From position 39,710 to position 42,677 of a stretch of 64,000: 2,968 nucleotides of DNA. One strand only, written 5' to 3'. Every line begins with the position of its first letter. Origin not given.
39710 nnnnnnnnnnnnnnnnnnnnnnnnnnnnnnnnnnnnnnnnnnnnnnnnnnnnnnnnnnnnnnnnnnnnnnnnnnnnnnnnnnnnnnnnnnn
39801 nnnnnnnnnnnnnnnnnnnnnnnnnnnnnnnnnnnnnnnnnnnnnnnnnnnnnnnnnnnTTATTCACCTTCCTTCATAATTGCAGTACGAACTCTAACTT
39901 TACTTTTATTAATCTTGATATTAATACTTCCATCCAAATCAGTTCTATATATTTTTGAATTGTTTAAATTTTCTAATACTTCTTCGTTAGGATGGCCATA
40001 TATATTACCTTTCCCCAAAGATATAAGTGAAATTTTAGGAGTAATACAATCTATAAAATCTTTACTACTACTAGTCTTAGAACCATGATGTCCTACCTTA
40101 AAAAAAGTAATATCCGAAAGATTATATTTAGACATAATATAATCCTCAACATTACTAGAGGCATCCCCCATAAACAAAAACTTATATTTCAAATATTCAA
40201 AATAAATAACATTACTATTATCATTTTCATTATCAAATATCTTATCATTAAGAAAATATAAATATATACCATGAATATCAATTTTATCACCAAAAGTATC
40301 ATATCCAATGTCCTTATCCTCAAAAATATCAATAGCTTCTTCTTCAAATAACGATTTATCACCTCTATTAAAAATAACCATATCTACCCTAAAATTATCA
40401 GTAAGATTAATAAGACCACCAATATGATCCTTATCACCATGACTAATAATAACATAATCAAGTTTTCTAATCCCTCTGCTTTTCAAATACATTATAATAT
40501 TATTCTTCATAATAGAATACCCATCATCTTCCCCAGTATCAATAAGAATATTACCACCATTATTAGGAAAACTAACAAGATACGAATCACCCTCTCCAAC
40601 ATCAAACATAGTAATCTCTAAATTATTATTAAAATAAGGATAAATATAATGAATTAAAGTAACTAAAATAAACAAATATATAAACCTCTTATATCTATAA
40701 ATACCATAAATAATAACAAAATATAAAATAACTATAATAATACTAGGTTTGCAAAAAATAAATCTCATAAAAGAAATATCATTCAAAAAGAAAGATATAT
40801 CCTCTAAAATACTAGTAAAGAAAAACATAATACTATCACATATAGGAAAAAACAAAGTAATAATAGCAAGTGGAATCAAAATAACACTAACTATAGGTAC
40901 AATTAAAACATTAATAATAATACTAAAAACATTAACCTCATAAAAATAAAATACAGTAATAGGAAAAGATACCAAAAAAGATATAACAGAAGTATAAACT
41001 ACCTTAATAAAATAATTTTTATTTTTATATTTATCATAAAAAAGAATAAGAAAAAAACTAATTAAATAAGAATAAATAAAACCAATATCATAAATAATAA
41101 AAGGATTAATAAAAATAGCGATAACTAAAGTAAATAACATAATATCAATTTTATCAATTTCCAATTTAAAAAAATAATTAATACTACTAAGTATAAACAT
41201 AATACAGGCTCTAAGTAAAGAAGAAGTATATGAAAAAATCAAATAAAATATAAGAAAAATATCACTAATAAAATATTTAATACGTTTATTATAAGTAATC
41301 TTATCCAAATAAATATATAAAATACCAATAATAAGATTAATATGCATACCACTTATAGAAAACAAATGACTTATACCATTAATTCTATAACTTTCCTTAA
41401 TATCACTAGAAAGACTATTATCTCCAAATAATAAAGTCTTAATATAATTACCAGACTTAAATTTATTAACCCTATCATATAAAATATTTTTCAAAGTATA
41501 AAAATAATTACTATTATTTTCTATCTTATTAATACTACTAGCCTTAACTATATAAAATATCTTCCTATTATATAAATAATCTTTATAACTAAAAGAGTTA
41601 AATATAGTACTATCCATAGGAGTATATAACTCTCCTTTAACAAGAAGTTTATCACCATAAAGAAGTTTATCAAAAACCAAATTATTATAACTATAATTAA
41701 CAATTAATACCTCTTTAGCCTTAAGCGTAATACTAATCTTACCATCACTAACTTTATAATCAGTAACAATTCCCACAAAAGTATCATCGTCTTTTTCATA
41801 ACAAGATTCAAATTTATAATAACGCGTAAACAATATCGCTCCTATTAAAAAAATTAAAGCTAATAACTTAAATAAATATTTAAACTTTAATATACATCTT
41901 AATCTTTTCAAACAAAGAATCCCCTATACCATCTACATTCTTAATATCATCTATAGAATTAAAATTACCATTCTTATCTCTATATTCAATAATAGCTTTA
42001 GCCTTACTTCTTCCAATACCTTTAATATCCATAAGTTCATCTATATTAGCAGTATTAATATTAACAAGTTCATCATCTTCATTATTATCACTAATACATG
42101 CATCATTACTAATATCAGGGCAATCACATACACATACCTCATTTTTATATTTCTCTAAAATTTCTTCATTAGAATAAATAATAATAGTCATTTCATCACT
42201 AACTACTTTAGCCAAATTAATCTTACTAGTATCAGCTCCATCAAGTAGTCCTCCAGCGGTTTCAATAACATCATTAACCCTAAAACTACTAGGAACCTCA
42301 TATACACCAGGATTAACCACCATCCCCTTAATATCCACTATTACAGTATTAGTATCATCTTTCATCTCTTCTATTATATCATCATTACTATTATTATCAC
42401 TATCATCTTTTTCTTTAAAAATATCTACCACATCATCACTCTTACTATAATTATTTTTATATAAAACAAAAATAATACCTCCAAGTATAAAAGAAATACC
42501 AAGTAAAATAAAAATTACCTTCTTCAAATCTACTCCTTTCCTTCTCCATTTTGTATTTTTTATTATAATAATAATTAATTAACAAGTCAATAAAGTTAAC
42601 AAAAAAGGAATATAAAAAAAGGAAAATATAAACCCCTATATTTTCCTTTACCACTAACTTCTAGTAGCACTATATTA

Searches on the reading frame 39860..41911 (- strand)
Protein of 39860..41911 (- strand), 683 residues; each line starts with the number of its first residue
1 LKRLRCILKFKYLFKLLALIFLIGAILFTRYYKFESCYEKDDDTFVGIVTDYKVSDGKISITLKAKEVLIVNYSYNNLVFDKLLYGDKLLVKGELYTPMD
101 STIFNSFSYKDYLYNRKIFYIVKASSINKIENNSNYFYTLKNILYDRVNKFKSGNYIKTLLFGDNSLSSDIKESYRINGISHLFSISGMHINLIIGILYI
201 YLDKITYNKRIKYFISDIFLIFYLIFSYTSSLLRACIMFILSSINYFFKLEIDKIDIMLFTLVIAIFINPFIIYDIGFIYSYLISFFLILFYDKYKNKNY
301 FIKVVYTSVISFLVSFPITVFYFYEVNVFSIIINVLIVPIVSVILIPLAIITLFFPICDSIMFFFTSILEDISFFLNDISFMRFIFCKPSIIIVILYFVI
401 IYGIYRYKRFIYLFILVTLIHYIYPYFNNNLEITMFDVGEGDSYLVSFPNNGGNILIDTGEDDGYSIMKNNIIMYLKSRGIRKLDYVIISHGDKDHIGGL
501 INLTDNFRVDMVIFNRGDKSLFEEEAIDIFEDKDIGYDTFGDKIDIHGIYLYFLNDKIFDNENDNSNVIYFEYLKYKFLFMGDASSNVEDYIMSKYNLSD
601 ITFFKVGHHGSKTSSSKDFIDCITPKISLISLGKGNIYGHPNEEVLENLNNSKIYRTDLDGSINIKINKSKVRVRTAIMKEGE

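Call 6: search_protein_families(library=pfam, proteins=[window:39860-41911:-], max_evalue=0.001)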
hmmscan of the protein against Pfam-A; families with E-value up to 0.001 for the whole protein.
window:39860-41911:- (683 aa): 6 families
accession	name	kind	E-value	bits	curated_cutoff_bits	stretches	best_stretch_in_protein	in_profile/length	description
PF03772.21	Competence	-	8.2e-43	147.1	23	1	160-405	1-264/270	Competence protein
PF00753.33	Lactamase_B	-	2.1e-22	80.4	22.7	1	438-633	3-195/196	Metallo-beta-lactamase superfamily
PF13567.11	DUF4131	-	1.3e-07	31.9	31.6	1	52-129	99-164/165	Domain of unknown function (DUF4131)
PF12706.13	Lactamase_B_2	-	4.4e-05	23.6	27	1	454-507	2-53/200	Beta-lactamase superfamily domain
PF16661.11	Lactamase_B_6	-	0.00011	22.1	27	1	453-508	7-60/193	Metallo-beta-lactamase superfamily domain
PF19583.5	ODP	-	0.00066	20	27.2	0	443-517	5-74/194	ODP family beta lactamase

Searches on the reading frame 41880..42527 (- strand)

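Call 6: search_protein_families(library=pfam, proteins=[window:41880-42527:-], max_evalue=0.001)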
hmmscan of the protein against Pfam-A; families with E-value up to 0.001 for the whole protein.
window:41880-42527:- (215 aa): 8 families
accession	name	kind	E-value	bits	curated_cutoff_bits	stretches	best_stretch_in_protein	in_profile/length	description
PF12836.13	HHH_3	-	5.4e-22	78.1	27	1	153-213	4-64/65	Helix-hairpin-helix motif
PF00633.29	HHH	-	6.6e-13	48.2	24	1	154-182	2-30/30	Helix-hairpin-helix motif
PF10531.15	SLBB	-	6.7e-13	48.7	27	1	63-112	1-49/55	SLBB domain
PF14520.12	HHH_5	-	1.2e-05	26.1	27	0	159-181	31-53/57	Helix-hairpin-helix domain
PF22461.2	SLBB_2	-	1.4e-05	25.5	27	1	64-108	3-49/79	SLBB domain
PF03934.19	T2SSK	-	5.3e-05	23.9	24.2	1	155-203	1-49/63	Type II secretion system (T2SS), protein K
PF12826.13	HHH_2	-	0.00011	22.7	27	0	154-190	26-62/64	Helix-hairpin-helix motif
PF14579.12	HHH_6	-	0.00012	22.6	25.6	1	165-196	27-58/90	Helix-hairpin-helix motif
